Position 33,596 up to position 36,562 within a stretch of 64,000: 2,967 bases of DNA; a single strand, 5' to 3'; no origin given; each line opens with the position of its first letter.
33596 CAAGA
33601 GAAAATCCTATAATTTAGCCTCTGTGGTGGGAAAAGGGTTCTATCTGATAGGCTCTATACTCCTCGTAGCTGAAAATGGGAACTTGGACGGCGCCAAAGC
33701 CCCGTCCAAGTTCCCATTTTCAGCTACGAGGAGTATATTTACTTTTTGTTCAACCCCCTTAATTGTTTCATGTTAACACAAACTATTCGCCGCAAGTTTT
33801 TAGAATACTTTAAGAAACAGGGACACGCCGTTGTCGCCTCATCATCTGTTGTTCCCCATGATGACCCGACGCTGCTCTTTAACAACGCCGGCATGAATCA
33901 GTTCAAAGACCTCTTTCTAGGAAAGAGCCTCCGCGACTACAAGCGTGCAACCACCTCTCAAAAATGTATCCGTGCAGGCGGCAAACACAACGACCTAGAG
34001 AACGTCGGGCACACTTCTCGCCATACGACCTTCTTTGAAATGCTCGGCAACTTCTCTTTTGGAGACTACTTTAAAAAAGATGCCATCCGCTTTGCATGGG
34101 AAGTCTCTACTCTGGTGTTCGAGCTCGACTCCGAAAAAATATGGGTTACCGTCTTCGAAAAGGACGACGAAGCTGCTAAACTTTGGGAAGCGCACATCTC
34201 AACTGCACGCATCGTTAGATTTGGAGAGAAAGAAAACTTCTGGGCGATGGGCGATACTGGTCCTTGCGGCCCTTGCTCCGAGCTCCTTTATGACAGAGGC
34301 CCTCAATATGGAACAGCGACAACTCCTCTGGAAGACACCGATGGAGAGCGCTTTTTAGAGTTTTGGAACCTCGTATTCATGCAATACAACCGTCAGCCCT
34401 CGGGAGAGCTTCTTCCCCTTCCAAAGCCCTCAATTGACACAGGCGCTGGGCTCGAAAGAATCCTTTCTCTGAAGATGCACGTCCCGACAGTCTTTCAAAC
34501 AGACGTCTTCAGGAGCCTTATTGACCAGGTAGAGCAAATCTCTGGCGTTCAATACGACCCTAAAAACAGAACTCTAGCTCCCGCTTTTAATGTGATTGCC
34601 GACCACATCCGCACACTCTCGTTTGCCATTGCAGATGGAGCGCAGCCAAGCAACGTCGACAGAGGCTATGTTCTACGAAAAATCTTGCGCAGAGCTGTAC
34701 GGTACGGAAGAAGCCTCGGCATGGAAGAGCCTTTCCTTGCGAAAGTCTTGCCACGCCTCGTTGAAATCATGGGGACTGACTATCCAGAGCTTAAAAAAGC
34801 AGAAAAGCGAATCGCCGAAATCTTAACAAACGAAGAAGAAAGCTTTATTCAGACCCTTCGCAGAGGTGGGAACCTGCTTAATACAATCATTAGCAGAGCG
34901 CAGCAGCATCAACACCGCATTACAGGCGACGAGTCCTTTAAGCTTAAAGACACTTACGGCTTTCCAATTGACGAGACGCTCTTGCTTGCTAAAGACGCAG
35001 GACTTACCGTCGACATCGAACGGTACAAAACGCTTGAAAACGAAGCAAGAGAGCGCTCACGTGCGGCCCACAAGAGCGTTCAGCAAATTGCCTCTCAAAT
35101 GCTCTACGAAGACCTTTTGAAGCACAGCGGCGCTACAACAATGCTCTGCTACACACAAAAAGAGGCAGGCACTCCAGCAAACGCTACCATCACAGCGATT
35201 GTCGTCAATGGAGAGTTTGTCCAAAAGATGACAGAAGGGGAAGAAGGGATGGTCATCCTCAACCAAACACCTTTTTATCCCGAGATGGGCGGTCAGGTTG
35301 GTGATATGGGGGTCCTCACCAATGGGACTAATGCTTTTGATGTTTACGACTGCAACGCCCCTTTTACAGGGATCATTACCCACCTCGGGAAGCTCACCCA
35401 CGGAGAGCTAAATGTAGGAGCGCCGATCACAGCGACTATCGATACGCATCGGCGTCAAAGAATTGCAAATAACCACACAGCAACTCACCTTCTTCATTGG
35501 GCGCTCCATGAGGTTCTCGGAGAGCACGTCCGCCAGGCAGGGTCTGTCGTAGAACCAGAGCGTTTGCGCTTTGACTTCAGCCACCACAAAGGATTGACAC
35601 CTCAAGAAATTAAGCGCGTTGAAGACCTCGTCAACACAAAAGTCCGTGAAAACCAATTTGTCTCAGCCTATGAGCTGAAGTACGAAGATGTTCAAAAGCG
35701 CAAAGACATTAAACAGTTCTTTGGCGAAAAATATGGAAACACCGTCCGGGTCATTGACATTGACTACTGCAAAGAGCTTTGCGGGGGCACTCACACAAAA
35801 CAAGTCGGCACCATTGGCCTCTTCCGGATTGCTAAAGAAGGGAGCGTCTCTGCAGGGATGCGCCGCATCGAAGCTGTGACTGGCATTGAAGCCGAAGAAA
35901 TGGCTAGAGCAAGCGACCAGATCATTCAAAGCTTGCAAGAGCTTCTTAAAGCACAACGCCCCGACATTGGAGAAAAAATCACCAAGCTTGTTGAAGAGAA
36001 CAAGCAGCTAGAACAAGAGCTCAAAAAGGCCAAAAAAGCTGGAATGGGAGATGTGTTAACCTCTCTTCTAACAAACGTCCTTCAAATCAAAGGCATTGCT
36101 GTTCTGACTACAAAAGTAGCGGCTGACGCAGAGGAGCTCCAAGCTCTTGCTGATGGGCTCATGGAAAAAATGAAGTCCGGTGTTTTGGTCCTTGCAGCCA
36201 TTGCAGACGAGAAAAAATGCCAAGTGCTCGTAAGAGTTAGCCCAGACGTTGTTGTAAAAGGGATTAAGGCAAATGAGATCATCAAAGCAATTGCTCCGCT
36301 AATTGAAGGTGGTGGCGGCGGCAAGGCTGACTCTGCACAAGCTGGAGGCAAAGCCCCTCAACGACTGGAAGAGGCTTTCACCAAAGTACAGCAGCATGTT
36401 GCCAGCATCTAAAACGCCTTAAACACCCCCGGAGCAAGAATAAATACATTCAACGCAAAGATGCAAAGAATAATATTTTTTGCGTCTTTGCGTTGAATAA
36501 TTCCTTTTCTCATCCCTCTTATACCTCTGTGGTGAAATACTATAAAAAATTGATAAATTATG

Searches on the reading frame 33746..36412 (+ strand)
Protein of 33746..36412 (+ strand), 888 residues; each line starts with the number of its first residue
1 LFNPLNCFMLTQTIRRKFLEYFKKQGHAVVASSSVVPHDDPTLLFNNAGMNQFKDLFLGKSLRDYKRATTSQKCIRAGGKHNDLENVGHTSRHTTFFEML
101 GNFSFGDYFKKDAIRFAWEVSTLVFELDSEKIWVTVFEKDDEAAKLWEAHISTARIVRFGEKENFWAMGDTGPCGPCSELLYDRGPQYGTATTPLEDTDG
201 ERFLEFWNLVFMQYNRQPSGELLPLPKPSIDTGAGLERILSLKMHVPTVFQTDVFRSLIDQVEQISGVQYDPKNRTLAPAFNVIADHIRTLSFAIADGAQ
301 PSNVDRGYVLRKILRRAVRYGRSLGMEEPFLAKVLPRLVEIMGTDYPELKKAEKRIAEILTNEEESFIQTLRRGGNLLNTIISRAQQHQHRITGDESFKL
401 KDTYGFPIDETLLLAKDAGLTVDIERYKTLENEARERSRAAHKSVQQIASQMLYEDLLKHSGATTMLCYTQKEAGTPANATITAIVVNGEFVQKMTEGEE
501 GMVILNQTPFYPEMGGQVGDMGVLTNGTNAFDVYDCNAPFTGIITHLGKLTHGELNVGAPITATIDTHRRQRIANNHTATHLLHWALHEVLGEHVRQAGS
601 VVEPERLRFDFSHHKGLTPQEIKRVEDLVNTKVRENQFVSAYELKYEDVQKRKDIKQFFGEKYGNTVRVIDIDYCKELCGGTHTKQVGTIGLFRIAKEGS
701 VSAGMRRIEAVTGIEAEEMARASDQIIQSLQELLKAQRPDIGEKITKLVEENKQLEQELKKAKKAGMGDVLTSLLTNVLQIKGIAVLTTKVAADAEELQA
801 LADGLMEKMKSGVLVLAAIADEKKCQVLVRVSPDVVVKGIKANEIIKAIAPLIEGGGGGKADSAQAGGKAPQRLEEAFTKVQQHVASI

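Call 50: search_protein_families(library=pfam, proteins=[window:33746-36412:+], max_evalue=0.00001)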
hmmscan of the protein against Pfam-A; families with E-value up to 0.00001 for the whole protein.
window:33746-36412:+ (888 aa): 3 families
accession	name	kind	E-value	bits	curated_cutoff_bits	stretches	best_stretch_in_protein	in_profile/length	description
PF01411.24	tRNA-synt_2c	-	1.5e-210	700.9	30.3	1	14-569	2-552/552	tRNA synthetases class II (A)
PF02272.25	DHHA1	-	3.2e-15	56.9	25.9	1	786-885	4-100/102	DHHA1 domain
PF07973.19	tRNA_SAD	-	7.1e-11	42.4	24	1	667-709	1-44/44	Threonyl and Alanyl tRNA synthetase second additional domain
